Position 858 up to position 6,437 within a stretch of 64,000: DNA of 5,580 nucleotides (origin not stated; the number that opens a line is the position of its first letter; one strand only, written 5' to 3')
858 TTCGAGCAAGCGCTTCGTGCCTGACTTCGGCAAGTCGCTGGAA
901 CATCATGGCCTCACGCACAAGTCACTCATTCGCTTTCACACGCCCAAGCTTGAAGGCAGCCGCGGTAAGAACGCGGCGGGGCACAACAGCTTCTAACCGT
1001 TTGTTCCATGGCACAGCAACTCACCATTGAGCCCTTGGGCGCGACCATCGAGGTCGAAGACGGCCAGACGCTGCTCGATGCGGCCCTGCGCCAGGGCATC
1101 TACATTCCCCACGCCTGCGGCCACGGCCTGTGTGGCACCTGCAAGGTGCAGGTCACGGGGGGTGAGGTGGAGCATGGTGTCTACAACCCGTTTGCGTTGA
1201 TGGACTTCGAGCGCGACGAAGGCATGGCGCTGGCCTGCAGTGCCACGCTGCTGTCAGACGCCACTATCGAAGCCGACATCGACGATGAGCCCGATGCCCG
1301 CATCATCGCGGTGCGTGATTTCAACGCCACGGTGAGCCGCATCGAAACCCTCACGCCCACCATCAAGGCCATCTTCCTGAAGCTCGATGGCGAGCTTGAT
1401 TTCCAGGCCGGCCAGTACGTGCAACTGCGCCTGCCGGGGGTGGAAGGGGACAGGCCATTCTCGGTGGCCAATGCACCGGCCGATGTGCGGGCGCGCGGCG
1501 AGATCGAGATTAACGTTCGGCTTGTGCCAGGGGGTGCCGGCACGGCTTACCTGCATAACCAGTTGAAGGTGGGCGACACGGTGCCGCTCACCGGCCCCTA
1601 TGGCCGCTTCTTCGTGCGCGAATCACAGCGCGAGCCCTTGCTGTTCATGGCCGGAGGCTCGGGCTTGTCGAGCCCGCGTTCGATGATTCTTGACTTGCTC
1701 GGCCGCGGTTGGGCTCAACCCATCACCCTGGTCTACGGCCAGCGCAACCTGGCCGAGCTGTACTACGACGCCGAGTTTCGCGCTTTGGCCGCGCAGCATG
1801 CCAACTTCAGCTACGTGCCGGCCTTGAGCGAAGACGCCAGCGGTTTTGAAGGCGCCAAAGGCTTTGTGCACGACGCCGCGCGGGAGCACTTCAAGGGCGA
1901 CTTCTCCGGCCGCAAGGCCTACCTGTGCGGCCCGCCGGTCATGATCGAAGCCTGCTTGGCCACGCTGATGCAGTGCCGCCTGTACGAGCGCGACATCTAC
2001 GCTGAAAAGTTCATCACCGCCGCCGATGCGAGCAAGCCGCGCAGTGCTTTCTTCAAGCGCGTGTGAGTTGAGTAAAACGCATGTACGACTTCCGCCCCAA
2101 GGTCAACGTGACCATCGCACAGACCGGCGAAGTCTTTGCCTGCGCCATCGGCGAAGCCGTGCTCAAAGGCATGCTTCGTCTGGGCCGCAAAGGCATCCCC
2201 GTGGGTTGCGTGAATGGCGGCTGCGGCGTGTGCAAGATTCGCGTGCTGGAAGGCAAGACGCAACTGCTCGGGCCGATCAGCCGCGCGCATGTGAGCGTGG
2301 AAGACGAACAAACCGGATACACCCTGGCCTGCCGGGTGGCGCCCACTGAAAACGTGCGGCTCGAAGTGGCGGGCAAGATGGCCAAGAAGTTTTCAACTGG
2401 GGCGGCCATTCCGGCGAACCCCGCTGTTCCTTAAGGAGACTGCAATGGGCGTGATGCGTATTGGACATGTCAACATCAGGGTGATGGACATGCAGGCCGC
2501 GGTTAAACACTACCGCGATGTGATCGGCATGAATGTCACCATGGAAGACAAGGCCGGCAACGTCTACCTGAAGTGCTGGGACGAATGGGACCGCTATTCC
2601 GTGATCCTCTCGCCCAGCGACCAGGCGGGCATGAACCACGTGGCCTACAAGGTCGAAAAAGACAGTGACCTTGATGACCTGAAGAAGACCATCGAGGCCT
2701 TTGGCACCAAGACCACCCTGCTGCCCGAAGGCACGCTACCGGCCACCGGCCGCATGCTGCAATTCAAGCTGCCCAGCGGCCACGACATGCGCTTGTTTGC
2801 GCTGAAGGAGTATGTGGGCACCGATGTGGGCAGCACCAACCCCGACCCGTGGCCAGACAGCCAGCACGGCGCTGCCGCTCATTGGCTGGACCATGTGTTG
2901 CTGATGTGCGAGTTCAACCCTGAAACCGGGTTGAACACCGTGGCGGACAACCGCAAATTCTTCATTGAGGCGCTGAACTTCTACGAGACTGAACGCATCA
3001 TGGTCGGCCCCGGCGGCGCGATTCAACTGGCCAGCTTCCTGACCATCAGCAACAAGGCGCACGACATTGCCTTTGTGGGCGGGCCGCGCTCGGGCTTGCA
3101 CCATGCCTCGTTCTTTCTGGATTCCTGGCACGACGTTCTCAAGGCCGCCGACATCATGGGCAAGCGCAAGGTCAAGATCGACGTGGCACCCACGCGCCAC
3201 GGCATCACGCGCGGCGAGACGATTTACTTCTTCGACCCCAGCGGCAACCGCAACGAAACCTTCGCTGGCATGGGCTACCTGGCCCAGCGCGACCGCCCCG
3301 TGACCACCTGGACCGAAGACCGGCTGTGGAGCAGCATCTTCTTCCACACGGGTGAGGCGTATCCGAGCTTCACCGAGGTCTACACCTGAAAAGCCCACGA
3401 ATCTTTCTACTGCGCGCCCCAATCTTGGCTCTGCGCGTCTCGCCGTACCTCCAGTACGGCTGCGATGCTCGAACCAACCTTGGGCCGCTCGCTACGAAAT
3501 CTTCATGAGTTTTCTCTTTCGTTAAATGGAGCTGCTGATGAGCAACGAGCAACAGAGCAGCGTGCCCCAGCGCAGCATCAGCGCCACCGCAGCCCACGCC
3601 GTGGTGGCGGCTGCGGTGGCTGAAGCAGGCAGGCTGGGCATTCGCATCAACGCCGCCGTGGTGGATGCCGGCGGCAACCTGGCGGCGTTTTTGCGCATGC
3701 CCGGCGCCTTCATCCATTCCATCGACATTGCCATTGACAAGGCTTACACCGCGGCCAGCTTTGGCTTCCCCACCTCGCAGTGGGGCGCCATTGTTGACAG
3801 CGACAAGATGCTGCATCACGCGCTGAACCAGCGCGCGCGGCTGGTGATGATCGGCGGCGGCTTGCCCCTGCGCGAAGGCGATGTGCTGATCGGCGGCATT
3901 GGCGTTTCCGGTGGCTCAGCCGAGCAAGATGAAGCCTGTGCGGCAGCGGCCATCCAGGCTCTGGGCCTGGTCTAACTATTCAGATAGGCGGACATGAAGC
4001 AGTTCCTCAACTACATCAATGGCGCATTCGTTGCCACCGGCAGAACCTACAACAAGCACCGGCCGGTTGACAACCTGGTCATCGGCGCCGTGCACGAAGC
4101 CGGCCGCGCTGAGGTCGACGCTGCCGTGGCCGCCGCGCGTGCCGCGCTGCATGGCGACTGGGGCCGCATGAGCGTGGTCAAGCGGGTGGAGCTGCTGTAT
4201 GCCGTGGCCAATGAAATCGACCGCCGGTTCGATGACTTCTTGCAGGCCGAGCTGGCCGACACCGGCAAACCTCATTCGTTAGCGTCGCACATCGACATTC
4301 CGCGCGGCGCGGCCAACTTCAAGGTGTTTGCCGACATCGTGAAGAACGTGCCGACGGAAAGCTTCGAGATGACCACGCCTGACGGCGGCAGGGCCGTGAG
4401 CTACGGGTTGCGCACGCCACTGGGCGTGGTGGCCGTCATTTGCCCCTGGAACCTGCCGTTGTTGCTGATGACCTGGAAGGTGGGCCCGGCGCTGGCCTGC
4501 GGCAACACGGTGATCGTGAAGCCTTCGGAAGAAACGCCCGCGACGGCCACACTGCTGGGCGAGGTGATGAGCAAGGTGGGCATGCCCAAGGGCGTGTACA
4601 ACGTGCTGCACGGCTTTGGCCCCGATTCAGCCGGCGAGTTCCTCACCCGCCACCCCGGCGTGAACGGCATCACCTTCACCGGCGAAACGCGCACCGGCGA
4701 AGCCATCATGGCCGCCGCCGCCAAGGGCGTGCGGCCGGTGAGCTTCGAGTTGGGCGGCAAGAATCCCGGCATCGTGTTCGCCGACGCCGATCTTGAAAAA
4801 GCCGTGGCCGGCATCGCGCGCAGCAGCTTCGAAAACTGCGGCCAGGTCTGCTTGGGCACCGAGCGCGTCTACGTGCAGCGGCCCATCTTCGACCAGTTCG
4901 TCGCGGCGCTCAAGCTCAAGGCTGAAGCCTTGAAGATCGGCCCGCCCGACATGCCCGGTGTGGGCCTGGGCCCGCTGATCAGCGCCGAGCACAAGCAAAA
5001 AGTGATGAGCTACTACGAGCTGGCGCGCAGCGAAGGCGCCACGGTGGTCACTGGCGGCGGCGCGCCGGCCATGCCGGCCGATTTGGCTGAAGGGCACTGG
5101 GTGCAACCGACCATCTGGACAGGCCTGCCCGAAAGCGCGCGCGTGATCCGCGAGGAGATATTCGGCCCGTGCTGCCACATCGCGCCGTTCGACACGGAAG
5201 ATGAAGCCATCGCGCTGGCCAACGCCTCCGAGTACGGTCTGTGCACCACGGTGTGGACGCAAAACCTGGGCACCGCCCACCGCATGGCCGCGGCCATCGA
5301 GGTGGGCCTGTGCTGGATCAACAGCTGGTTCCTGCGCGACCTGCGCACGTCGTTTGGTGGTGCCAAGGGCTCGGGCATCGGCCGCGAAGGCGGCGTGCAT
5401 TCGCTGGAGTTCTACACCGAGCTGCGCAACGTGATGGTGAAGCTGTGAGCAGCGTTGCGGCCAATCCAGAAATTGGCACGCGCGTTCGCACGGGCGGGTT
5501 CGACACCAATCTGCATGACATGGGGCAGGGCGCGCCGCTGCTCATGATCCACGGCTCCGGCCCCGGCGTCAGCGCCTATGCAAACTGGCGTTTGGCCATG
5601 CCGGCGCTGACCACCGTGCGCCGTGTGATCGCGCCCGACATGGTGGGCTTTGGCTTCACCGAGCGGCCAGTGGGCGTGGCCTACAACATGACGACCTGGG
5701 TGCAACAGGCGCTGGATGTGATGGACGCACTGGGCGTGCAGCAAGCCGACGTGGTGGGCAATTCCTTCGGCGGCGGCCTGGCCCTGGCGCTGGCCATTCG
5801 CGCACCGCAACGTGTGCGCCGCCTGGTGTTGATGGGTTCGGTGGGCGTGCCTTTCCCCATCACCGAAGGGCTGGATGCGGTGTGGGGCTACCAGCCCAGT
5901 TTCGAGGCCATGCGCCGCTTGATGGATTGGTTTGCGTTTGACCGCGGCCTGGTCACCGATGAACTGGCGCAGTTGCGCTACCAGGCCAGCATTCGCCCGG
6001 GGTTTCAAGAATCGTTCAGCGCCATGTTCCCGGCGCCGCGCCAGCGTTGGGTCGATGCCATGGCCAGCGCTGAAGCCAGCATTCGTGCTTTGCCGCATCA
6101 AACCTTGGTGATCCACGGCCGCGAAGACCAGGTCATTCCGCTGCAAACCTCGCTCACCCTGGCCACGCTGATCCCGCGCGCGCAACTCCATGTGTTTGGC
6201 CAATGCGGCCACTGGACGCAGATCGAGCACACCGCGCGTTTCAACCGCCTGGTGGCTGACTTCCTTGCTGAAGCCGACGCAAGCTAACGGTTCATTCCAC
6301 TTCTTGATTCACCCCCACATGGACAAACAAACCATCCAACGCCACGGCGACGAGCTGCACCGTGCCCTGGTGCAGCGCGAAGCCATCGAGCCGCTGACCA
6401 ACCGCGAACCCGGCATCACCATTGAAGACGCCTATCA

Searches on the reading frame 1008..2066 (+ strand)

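Call 54: search_protein_families(library=pfam, proteins=[window:1008-2066:+], max_evalue=0.001)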
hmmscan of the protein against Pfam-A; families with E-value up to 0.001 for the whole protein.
window:1008-2066:+ (352 aa): 4 families
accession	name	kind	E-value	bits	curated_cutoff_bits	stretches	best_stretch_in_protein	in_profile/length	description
PF00111.32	Fer2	-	3.9e-19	68.8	21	1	6-80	2-75/77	2Fe-2S iron-sulfur cluster binding domain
PF00175.26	NAD_binding_1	-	8.2e-17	62.3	22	1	213-316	1-107/109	Oxidoreductase NAD-binding domain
PF00970.30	FAD_binding_6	-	5.3e-13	49.6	21.1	1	107-201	2-97/99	Oxidoreductase FAD-binding domain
PF13510.11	Fer2_4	-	6.6e-05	23.3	22.8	1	5-51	4-60/82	2Fe-2S iron-sulfur cluster binding domain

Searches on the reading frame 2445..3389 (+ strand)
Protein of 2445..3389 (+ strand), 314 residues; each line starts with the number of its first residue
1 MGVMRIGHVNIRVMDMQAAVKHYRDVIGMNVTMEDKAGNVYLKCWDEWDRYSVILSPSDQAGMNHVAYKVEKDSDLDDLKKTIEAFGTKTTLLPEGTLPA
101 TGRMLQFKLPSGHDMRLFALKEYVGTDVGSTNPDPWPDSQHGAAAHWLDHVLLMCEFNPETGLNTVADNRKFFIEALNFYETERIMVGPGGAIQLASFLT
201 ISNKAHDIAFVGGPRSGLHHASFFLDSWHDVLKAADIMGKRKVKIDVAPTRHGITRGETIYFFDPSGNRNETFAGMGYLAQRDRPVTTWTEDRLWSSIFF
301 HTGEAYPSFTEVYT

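Call 54: search_protein_families(library=pfam, proteins=[window:2445-3389:+], max_evalue=0.001)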
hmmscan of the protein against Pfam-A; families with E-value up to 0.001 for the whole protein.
window:2445-3389:+ (314 aa): 2 families
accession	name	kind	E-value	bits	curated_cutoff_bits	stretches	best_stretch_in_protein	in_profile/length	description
PF00903.31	Glyoxalase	-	3.3e-23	82.8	20.6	2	165-271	11-120/121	Glyoxalase/Bleomycin resistance protein/Dioxygenase superfamily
PF22247.2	Diox-like_N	-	2e-21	76.3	27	1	63-122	1-60/60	Catechol 2,3-dioxygenase-like N-terminal domain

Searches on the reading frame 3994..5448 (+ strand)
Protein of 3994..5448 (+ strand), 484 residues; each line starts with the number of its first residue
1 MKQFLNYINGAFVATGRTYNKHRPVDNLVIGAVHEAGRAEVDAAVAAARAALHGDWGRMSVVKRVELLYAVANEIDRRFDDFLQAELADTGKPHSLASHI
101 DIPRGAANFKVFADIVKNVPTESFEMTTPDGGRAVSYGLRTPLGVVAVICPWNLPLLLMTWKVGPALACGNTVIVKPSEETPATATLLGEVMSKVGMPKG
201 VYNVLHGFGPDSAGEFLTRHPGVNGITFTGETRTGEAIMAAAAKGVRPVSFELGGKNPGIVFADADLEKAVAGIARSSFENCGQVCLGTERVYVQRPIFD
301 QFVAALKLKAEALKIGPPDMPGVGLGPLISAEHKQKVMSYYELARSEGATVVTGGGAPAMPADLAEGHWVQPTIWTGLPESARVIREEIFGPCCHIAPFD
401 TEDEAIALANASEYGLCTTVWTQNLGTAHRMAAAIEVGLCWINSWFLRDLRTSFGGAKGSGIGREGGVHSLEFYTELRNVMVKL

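Call 54: search_protein_families(library=pfam, proteins=[window:3994-5448:+], max_evalue=0.001)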
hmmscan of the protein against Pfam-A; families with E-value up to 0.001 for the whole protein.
window:3994-5448:+ (484 aa): 1 family
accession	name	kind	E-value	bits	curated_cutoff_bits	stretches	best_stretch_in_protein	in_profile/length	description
PF00171.27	Aldedh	-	1.4e-152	508.9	23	1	16-480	6-461/461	Aldehyde dehydrogenase family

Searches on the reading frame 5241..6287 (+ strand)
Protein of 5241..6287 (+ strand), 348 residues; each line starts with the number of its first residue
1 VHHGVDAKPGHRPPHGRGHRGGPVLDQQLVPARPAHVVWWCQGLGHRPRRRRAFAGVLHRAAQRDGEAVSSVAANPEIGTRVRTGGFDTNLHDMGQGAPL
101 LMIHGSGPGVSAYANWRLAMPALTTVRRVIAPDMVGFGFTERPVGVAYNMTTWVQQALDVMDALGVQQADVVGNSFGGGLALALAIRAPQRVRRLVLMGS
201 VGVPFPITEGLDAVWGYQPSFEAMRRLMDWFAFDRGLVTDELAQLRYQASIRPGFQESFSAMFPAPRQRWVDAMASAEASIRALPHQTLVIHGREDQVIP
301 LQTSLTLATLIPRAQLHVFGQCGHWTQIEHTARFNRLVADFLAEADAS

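Call 54: search_protein_families(library=pfam, proteins=[window:5241-6287:+], max_evalue=0.001)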
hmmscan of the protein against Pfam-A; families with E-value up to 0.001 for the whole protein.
window:5241-6287:+ (348 aa): 4 families
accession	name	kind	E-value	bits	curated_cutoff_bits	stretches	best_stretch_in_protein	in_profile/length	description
PF00561.26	Abhydrolase_1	-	2.9e-34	119.3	25.8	1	99-330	2-244/245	alpha/beta hydrolase fold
PF12697.13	Abhydrolase_6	-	3.5e-18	67.5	26.3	1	100-336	1-216/217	Alpha/beta hydrolase family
PF12146.15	Hydrolase_4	-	1.3e-10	41.5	27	1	127-329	32-237/239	Serine aminopeptidase, S33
PF00326.27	Peptidase_S9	-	0.0009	19.2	22.6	0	282-344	142-208/213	Prolyl oligopeptidase family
